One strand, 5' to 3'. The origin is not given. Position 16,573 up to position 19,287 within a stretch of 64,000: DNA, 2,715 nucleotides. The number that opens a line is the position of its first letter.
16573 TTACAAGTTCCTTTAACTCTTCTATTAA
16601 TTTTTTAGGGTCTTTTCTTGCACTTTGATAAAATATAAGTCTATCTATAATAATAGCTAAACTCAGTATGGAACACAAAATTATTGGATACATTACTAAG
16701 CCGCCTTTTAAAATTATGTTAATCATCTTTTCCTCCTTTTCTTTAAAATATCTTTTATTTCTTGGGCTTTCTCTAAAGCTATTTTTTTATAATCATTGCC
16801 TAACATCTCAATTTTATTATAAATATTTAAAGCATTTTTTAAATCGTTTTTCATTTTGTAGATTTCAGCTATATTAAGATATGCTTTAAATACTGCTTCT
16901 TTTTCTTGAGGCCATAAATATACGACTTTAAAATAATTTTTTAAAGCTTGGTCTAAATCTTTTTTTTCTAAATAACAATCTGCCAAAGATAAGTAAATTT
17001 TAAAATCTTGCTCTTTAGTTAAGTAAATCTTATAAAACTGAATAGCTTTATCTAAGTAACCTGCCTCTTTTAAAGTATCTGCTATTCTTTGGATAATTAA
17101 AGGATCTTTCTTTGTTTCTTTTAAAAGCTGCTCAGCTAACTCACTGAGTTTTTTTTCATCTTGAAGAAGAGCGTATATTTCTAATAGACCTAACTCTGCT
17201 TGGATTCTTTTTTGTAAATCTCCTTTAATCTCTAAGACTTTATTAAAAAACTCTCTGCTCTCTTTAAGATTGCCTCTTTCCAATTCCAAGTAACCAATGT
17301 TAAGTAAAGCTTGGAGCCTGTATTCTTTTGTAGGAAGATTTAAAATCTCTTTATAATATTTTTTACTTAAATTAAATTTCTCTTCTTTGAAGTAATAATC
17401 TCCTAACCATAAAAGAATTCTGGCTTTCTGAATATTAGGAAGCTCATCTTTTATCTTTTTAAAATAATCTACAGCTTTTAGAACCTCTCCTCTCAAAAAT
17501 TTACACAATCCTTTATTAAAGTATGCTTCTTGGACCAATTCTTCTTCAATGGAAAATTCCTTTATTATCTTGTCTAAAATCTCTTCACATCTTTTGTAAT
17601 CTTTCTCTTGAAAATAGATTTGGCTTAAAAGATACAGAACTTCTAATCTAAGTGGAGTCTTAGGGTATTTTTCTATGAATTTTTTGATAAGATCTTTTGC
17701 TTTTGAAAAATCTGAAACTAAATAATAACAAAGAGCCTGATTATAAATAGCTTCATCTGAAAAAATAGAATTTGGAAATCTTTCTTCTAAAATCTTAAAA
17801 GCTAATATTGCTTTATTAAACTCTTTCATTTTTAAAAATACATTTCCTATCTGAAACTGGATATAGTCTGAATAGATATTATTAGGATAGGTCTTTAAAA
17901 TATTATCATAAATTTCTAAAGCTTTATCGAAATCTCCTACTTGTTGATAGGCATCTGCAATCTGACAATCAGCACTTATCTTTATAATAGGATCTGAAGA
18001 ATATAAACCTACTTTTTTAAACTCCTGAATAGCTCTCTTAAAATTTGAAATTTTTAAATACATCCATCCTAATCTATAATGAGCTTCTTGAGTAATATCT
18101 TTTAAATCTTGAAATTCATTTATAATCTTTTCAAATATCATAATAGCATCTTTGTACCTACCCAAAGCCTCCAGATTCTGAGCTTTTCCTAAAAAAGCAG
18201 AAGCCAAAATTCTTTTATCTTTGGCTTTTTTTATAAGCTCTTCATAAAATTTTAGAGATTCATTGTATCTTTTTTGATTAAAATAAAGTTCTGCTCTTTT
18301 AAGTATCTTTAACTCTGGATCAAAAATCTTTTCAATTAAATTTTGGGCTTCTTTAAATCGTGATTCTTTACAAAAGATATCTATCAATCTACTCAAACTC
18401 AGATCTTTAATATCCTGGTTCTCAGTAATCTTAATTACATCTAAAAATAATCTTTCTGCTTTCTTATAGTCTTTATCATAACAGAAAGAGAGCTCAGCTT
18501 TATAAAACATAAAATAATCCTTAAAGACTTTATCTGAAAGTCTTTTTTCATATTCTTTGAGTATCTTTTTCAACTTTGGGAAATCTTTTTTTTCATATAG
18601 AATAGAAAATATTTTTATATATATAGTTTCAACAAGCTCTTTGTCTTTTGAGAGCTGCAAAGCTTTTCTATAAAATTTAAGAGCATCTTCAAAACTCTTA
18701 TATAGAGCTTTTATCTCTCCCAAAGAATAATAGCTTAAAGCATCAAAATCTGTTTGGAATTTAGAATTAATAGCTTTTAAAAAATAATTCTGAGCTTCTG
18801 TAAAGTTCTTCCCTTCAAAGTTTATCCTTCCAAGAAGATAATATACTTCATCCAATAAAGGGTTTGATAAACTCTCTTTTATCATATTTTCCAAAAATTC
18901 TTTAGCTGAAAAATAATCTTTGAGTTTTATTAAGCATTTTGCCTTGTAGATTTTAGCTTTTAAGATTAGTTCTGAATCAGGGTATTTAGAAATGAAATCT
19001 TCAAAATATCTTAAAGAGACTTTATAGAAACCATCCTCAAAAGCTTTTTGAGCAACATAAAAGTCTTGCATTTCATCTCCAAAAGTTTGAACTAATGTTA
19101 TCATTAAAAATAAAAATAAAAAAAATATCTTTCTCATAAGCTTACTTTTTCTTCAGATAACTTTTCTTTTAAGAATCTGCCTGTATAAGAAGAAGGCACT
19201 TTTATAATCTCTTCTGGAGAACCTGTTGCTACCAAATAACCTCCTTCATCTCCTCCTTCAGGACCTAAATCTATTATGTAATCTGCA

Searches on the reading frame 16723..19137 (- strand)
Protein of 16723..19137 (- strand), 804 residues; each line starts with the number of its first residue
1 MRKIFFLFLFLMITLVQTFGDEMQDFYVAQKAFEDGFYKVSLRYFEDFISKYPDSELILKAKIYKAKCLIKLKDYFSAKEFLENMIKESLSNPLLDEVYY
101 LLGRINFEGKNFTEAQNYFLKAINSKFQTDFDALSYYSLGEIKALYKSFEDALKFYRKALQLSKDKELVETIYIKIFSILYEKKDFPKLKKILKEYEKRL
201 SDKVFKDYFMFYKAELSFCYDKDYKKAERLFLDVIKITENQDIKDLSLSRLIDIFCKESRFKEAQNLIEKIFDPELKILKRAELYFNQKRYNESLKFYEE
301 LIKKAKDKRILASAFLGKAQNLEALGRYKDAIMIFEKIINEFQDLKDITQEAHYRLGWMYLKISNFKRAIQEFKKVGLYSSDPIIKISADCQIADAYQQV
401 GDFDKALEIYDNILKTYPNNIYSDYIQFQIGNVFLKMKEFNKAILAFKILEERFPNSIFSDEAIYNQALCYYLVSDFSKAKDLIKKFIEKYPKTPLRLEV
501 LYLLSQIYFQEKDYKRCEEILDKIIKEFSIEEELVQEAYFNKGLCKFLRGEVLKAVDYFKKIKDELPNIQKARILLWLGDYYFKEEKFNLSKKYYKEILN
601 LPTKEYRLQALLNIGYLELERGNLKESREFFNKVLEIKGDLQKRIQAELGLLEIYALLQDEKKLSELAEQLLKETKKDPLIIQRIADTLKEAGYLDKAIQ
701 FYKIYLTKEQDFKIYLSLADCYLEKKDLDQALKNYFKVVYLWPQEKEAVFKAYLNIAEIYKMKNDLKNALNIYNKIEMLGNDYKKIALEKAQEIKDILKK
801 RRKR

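Call 4: search_protein_families(library=pfam, proteins=[window:16723-19137:-], max_evalue=0.01)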
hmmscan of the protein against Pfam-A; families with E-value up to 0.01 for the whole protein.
window:16723-19137:- (804 aa): 28 families (the best 25 are shown)
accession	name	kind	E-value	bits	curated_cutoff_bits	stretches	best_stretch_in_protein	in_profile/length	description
PF07719.23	TPR_2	-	1.7e-44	146.7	27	2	392-420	6-34/34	Tetratricopeptide repeat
PF13424.12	TPR_12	-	2.5e-43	146.6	30.1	5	279-339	6-72/77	Tetratricopeptide repeat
PF13174.12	TPR_6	-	4.5e-42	140.3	26.3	1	462-494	1-33/33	Tetratricopeptide repeat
PF13181.12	TPR_8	-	1.9e-34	115.3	25.7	2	97-126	2-31/34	Tetratricopeptide repeat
PF00515.34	TPR_1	-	7.1e-34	114.7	27.8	3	133-163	1-31/34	Tetratricopeptide repeat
PF14559.12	TPR_19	-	6.6e-31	106.9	25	1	476-527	6-54/68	Tetratricopeptide repeat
PF13432.12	TPR_16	-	6.7e-31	106.8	32.7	0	317-383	2-65/65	Tetratricopeptide repeat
PF13428.12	TPR_14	-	1.2e-29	100.2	23.5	1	393-420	7-34/44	Tetratricopeptide repeat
PF12895.13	ANAPC3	-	1.3e-18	67.5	27.2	2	460-523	22-81/82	Anaphase-promoting complex, cyclosome, subunit 3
PF13525.12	YfiO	-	1.4e-17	64.6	25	2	429-513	10-94/203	Outer membrane lipoprotein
PF09976.15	TPR_21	-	4.3e-17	62.9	25.5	2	33-176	50-188/193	Tetratricopeptide repeat-like domain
PF13176.12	TPR_7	-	3.2e-15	55.3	27.9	0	393-415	5-27/36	Tetratricopeptide repeat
PF25058.1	ARM_TT21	-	2.7e-12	47.4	27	1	703-785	48-129/155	Tetratricopeptide repeat protein 21 ARM repeat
PF13374.12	TPR_10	-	2e-11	44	27.5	0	608-637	2-31/42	Tetratricopeptide repeat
PF23300.3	HEAT_Nup120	-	4.6e-11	43.3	29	1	67-169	4-101/170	Nucleoporin Nup120, HEAT repeats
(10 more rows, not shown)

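Call 5: search_protein_families(library=ncbifam, proteins=[window:16723-19137:-], max_evalue=0.01)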
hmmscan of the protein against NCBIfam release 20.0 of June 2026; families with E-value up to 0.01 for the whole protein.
window:16723-19137:- (804 aa): 24 families
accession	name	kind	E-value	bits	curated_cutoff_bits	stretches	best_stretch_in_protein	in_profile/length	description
TIGR02795.1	tol_pal_ybgF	equivalog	8.6e-45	152.2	90.1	7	392-494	7-109/119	tol-pal system protein YbgF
NF052312.1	T9SS_PorW_SprE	equivalog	1.1e-36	126.8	250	4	287-527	116-357/716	type IX secretion system periplasmic lipoprotein PorW/SprE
TIGR02917.1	PEP_TPR_lipo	equivalog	6.8e-31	107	312.2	3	31-492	304-734/899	XrtA/PEP-CTERM system TPR-repeat protein PrsT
TIGR03302.1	OM_YfiO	subfamily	3.7e-29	101.9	81.4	3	435-513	44-122/239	outer membrane protein assembly factor BamD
NF040959.1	MamA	equivalog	2.6e-25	89.1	200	4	281-448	8-163/204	magnetosome protein MamA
NF047507.1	TPR_BatC_Lepto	exception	3.9e-20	72.2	175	2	271-375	20-121/214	TPR repeat-containing protein BatC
TIGR02521.1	type_IV_pilW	equivalog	2.7e-13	50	154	1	350-524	31-195/234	type IV pilus biogenesis/stability protein PilW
NF008757.0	PRK11788.1-5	equivalog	1.6e-12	47.3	363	1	325-506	120-294/388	lipopolysaccharide assembly protein LapB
NF033920.0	C39_PA2778_fam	equivalog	4.6e-12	45.9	150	0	392-486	161-249/255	PA2778 family cysteine peptidase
NF047371.1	FlcA_CTERM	equivalog_domain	6.1e-11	41.5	300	2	351-428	123-198/646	periplasmic flagellar collar protein FlcA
TIGR00540.1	TPR_hemY_coli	hypoth_equivalog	7.6e-11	41.4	142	0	97-159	327-385/385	heme biosynthesis-associated TPR protein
TIGR02552.1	LcrH_SycD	equivalog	1e-09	38.2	104.8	1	693-795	32-133/136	SycD/LcrH family type III secretion system chaperone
NF053520.1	HK_Porph_FimS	equivalog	6.3e-08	31.3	600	1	559-671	111-227/618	sensor histidine kinase FimS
NF052415.1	T3SS_chap_SctY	equivalog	9.4e-08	32.5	70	0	284-337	49-102/106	type III secretion apparatus assembly chaperone SctY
NF041522.1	TPR_sll0314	equivalog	3.3e-06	26.5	225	0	361-432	160-225/275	Sll0314/Alr1548 family TPR repeat-containing protein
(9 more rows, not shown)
